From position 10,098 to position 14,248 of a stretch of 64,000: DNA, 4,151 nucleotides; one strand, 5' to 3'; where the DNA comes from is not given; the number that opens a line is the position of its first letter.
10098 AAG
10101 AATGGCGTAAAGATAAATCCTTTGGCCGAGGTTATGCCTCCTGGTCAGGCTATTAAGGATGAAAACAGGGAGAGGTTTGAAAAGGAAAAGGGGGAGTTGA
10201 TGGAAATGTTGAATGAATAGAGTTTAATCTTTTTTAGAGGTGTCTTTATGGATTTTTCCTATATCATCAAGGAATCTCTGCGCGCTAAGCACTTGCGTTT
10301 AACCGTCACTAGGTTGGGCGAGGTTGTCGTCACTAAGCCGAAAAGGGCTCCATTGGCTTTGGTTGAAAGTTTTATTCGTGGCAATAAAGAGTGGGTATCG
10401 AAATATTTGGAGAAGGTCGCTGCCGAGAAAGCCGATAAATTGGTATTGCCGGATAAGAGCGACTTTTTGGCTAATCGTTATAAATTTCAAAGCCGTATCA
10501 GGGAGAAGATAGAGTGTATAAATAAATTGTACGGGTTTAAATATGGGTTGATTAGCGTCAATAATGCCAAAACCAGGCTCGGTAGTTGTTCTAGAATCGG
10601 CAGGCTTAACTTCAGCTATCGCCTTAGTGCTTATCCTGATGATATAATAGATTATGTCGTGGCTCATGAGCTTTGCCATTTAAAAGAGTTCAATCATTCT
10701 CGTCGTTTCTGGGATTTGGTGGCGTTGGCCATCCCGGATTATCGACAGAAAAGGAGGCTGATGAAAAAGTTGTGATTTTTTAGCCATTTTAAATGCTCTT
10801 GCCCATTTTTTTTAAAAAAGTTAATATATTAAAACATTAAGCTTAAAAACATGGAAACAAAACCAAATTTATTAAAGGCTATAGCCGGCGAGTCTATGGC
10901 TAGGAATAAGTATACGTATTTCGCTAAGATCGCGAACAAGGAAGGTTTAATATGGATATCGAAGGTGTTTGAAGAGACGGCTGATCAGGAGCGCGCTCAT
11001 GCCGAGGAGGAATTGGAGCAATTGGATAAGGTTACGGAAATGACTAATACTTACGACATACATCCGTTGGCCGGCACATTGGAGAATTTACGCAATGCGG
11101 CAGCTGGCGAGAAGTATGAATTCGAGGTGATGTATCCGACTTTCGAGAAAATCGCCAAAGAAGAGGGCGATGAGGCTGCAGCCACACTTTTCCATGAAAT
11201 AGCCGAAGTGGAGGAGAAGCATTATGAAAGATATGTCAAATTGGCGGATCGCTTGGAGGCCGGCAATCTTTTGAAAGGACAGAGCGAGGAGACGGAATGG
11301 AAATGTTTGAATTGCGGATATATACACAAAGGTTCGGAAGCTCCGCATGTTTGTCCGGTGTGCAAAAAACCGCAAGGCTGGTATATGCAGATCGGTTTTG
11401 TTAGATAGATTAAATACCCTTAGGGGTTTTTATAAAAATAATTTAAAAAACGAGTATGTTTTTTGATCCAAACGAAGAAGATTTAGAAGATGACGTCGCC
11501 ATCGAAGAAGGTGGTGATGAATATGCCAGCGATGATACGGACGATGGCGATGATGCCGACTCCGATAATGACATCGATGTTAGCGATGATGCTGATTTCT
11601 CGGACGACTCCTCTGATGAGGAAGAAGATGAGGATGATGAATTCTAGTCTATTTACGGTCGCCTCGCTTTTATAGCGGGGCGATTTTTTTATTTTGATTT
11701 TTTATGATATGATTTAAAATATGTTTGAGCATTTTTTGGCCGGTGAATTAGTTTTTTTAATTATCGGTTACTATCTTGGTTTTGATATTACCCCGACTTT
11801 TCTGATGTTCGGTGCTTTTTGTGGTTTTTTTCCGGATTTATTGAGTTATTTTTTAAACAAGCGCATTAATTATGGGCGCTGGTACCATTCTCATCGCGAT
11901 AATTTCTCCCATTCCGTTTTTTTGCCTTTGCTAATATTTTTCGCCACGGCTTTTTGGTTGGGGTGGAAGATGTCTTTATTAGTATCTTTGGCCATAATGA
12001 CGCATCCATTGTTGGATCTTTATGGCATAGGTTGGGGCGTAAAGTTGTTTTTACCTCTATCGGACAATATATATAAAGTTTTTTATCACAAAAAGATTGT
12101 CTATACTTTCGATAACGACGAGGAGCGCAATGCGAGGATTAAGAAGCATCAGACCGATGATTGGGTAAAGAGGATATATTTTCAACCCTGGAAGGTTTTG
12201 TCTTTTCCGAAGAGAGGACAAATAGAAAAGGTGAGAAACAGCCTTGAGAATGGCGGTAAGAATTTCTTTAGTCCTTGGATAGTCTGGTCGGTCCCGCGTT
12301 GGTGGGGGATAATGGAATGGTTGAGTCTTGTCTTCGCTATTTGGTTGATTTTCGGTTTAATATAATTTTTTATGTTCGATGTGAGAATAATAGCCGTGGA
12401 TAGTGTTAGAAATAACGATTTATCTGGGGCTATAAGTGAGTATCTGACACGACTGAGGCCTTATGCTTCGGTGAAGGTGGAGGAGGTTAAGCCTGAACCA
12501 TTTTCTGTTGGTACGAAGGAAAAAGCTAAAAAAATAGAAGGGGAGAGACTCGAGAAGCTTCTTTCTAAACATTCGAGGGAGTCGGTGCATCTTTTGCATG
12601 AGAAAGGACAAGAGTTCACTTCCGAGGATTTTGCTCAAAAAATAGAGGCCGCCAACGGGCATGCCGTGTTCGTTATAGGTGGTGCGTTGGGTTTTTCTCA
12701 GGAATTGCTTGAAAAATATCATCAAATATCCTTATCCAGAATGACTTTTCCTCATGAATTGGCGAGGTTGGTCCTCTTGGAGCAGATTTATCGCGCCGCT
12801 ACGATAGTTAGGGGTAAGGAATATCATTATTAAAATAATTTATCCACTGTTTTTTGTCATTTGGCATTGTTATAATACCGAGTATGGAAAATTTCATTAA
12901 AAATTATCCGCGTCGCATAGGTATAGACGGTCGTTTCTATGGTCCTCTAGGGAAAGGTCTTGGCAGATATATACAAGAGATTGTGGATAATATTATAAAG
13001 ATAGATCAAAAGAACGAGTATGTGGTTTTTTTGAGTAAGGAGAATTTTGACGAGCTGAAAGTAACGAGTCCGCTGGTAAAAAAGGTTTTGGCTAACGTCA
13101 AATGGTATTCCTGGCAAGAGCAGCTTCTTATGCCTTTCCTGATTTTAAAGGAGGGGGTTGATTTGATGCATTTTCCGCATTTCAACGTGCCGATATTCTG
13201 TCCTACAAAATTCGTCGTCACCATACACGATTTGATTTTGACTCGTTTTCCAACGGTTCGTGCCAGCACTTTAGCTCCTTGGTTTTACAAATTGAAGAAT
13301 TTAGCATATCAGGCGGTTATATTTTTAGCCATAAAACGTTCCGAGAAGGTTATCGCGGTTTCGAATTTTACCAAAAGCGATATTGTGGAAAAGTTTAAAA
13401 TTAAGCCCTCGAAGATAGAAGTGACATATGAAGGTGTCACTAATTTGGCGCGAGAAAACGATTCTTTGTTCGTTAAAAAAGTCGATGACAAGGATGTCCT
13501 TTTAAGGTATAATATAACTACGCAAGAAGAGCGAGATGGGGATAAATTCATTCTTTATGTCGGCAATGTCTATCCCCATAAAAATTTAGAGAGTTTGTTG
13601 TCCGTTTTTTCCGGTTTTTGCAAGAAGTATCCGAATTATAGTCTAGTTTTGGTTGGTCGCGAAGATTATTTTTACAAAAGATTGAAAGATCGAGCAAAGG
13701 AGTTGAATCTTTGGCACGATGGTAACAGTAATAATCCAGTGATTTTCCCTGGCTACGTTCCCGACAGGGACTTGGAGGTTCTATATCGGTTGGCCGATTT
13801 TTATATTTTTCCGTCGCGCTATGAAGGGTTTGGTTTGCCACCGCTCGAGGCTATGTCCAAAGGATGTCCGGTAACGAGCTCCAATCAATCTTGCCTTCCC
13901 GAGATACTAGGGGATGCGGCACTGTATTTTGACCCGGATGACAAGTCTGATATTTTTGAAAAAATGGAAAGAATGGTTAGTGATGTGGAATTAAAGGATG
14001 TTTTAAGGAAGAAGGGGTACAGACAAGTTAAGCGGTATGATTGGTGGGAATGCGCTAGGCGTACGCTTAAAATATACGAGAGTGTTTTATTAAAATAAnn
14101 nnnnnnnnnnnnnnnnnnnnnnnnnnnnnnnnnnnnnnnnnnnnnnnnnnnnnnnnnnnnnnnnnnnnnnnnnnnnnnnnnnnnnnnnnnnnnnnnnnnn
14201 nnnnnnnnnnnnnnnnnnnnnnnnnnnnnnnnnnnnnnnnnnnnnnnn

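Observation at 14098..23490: Four-gene cell-surface cluster ending in a 1375-aa Cys-rich PA14/vWA/cysteine-rich-repeat giant protein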

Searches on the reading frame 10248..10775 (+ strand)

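Call 8: search_protein_families(library=pfam, proteins=[window:10248-10775:+], max_evalue=0.001)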
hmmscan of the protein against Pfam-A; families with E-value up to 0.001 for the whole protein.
window:10248-10775:+ (175 aa): 1 family
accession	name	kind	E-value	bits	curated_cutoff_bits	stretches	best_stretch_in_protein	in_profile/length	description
PF01863.23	YgjP-like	-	5.8e-38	131.4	26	2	79-174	111-206/207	YgjP-like, metallopeptidase domain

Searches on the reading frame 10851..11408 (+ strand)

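Call 8: search_protein_families(library=pfam, proteins=[window:10851-11408:+], max_evalue=0.001)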
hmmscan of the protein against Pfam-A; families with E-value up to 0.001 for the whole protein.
window:10851-11408:+ (185 aa): 4 families
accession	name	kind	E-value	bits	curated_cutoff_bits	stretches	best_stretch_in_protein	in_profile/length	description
PF02915.23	Rubrerythrin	-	2.9e-24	86.4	22.8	1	6-131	2-136/137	Rubrerythrin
PF21349.2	RUBY_RBDX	-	1.6e-11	43.9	26.5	1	150-175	1-26/30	Rubrerythrin, rubredoxin-like domain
PF00210.30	Ferritin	-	1.6e-05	25.3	24.5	1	7-135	4-139/142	Ferritin-like domain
PF23458.2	DUF7130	-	0.00044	20.5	35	1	144-175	42-80/89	Domain of unknown function (DUF7130)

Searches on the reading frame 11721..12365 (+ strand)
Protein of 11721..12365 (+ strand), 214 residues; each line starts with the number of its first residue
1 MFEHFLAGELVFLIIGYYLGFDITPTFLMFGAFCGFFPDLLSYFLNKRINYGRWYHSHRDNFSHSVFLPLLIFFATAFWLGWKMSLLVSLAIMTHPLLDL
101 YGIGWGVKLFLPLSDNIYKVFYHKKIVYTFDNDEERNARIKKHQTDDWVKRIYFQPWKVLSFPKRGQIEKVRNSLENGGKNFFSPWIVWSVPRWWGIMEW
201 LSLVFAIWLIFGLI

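Call 8: search_protein_families(library=pfam, proteins=[window:11721-12365:+], max_evalue=0.001)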
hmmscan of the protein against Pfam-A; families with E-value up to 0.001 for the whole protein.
window:11721-12365:+ (214 aa): 1 family
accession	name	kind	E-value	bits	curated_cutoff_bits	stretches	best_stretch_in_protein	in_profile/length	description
PF04307.19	YdjM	-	9.3e-12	45.2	29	1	2-124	4-133/176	YdjM inner membrane protein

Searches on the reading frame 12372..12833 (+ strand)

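Call 8: search_protein_families(library=pfam, proteins=[window:12372-12833:+], max_evalue=0.001)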
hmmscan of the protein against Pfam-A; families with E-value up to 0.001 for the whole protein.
window:12372-12833:+ (153 aa): 1 family
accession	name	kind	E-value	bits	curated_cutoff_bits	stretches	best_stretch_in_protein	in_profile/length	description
PF02590.22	SPOUT_MTase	-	4.9e-42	144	27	1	4-152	3-154/154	Predicted SPOUT methyltransferase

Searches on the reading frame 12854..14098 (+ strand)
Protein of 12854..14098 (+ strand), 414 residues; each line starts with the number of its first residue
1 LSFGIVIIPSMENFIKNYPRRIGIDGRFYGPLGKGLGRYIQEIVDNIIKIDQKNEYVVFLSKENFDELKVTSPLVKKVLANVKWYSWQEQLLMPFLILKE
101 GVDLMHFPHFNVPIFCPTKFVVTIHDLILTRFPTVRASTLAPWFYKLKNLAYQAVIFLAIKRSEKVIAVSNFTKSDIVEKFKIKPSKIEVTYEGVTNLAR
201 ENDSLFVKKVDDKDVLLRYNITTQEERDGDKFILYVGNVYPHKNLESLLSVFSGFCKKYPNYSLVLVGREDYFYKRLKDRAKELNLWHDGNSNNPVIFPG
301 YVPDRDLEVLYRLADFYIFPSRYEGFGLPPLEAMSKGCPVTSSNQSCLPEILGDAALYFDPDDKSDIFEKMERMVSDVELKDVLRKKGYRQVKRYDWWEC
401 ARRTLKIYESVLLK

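Call 8: search_protein_families(library=pfam, proteins=[window:12854-14098:+], max_evalue=0.001)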
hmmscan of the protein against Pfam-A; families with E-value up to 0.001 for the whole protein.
window:12854-14098:+ (414 aa): 4 families
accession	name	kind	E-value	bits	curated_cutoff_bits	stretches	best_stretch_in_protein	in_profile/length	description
PF00534.26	Glycos_transf_1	-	8.9e-33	113.7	26.4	1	225-390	10-171/172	Glycosyl transferases group 1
PF13692.12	Glyco_trans_1_4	-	2.1e-24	86.9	27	1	231-377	2-142/142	Glycosyl transferases group 1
PF13439.12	Glyco_transf_4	-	5.9e-12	46.4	28.5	1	35-195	3-166/170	Glycosyltransferase Family 4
PF20706.3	GT4-conflict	-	2.9e-09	36.8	26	1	228-376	195-334/385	Family 4 Glycosyltransferase in conflict systems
